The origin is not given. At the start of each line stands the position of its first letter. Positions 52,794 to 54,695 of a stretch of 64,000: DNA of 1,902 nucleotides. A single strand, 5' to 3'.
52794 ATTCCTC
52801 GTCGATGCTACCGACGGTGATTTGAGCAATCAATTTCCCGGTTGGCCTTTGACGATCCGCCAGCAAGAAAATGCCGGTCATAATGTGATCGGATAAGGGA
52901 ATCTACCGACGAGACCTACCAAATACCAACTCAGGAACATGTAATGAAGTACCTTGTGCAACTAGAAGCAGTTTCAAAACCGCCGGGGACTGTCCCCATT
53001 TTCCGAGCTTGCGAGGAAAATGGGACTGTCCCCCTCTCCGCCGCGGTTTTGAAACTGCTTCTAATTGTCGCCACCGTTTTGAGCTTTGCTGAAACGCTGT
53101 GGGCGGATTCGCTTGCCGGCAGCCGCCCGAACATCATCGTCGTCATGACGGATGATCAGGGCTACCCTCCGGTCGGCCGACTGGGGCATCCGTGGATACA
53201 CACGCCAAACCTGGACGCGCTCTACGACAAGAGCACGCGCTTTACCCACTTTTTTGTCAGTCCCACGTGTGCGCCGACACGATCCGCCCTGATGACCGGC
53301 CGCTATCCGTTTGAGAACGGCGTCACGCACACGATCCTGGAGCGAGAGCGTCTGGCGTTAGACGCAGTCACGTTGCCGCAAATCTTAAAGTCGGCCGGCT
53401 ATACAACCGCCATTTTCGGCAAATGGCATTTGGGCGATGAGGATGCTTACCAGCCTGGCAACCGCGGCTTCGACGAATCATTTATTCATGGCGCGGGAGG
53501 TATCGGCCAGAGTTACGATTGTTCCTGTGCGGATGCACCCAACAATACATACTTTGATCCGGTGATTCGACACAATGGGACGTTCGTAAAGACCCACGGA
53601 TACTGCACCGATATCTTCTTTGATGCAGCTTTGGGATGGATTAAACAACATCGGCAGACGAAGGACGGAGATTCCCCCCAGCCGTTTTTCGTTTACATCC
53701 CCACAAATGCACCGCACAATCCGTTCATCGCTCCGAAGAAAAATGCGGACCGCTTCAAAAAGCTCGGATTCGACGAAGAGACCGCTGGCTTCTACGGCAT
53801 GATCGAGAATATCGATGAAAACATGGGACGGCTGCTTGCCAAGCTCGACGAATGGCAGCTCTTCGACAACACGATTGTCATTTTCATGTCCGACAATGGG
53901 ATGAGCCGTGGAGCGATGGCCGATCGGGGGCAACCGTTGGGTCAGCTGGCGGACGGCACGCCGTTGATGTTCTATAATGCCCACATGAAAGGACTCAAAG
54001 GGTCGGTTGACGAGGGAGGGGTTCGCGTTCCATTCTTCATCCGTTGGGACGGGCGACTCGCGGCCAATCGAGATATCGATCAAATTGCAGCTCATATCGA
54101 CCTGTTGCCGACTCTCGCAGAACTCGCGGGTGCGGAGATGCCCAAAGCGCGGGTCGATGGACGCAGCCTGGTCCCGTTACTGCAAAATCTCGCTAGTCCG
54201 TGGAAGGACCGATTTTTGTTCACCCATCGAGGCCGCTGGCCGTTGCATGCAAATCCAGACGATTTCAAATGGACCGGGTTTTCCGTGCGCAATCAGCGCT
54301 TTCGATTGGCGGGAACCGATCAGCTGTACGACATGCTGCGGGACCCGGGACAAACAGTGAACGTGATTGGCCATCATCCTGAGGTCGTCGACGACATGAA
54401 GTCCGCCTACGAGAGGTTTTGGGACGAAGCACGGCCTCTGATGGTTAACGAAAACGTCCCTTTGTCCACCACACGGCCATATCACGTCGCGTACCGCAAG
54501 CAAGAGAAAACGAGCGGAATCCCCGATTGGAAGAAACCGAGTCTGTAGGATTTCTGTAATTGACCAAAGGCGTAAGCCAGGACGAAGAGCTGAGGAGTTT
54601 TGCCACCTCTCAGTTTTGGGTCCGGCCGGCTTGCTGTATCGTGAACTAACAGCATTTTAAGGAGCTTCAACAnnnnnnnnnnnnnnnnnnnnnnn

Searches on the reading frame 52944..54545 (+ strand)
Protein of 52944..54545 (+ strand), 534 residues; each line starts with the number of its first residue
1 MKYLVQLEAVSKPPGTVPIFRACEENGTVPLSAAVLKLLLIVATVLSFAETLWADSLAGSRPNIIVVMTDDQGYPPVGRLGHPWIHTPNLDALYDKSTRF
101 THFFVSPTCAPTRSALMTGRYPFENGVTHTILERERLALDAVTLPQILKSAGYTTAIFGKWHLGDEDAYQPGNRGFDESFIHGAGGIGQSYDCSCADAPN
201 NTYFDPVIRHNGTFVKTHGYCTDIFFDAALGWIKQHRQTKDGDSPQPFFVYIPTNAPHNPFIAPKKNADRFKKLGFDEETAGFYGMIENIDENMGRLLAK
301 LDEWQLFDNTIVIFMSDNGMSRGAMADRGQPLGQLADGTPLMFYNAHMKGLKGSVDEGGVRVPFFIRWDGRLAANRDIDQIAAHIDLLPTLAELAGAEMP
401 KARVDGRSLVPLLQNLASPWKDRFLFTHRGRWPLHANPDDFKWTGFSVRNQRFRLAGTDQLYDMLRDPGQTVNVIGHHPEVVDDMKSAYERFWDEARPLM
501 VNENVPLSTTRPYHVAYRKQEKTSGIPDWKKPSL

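Call 21: find_homologous_proteins(query=window:52944-54545:+, max_evalue=1e-50)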
Query window:52944-54545:+ (534 aa): 7988 proteins with E <= 1e-50 among 8000 candidates; the best 120 are listed.
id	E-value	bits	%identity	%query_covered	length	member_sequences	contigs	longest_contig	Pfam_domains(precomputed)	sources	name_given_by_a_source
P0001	0.0e+0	1117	93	93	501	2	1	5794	PF01663.28,PF16347.11,PF00884.29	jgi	jgi:arylsulfatase A-like enzyme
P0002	3.1e-246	837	71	90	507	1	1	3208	PF01663.28,PF16347.11,PF00884.29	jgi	jgi:arylsulfatase A-like enzyme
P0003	9.1e-243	825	69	94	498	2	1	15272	PF01663.28,PF16347.11,PF00884.29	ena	-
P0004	4.3e-241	820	68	94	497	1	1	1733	PF01663.28,PF16347.11,PF00884.29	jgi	jgi:arylsulfatase A-like enzyme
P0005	2.0e-239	814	68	93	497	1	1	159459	PF01663.28,PF16347.11,PF00884.29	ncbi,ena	-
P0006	2.4e-239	814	68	90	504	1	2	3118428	PF01663.28,PF16347.11,PF00884.29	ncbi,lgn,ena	-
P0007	9.8e-239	812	68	90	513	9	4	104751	PF01663.28,PF16347.11,PF00884.29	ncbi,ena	-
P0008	6.0e-238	809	71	90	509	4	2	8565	PF01663.28,PF16347.11,PF00884.29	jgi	jgi:arylsulfatase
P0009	1.3e-237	808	68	94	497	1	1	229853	PF01663.28,PF16347.11,PF00884.29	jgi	-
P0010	3.3e-237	807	67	93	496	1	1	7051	PF01663.28,PF16347.11,PF00884.29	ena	-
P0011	4.7e-237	806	68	93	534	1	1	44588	PF01663.28,PF16347.11,PF00884.29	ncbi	-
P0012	1.0e-236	805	66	95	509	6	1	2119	PF02995.23,PF01663.28,PF16347.11,PF00884.29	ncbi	-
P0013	1.0e-236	805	67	94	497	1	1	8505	PF01663.28,PF16347.11,PF00884.29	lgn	-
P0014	1.2e-236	805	69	90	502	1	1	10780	PF01663.28,PF16347.11,PF00884.29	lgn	-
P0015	1.7e-236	804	71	89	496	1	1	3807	PF01663.28,PF16347.11,PF00884.29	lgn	-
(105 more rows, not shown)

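Call 23: find_encoding_contigs(protein=P0001, flank=5000)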
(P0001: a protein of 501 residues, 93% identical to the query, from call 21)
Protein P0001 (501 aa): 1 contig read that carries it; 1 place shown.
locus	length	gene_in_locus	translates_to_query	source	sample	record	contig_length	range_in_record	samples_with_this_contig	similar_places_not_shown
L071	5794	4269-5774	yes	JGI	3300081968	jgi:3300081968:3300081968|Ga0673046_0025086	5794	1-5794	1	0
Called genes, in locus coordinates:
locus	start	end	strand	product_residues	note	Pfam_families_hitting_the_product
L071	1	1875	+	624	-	?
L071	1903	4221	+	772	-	PF09423:PhoD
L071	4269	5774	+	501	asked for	PF00884:Sulfatase, PF01663:Phosphodiest (faint), PF16347:SGSH_C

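Call 28: list_cluster_members(proteins=[P0001, P0121])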
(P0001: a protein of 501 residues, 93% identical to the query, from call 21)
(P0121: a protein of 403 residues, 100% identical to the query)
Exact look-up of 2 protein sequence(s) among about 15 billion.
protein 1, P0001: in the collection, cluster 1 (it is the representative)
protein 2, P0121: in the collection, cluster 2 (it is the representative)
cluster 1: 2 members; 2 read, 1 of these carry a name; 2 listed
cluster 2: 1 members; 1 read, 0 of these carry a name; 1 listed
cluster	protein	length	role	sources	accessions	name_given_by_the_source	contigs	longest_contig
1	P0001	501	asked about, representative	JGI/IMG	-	arylsulfatase A-like enzyme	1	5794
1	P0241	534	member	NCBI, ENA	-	-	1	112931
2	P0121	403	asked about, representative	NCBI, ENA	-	-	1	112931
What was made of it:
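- Tried and rejected: Only the contig length (112,931 nt, NCBI/ENA) is known (call 28).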

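Call 29: find_encoding_contigs(protein=window:52944-54545:+, flank=10000, max_places=3)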
Protein window:52944-54545:+ (534 aa): no gene with exactly this product is on record in the collection.

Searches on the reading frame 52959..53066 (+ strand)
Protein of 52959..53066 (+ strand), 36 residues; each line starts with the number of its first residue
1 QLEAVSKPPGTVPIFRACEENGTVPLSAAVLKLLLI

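Call 40: search_protein_representatives(protein=window:52959-53066:+)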
Query: 36 residues. Proteins with E-value up to 0.001 (for the whole library): 3; up to 1e-10: 0; up to 1e-30: 0. The best 3 are listed.
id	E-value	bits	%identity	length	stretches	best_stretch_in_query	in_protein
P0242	2.5e-09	51.2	40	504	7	9-27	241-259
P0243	1.2e-05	40.2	79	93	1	2-35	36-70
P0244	4.8e-05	38.4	57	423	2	6-33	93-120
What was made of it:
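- Tried and rejected: The copy 2 peptide against 1.84 billion representatives gave only 3 weak hits (call 40).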
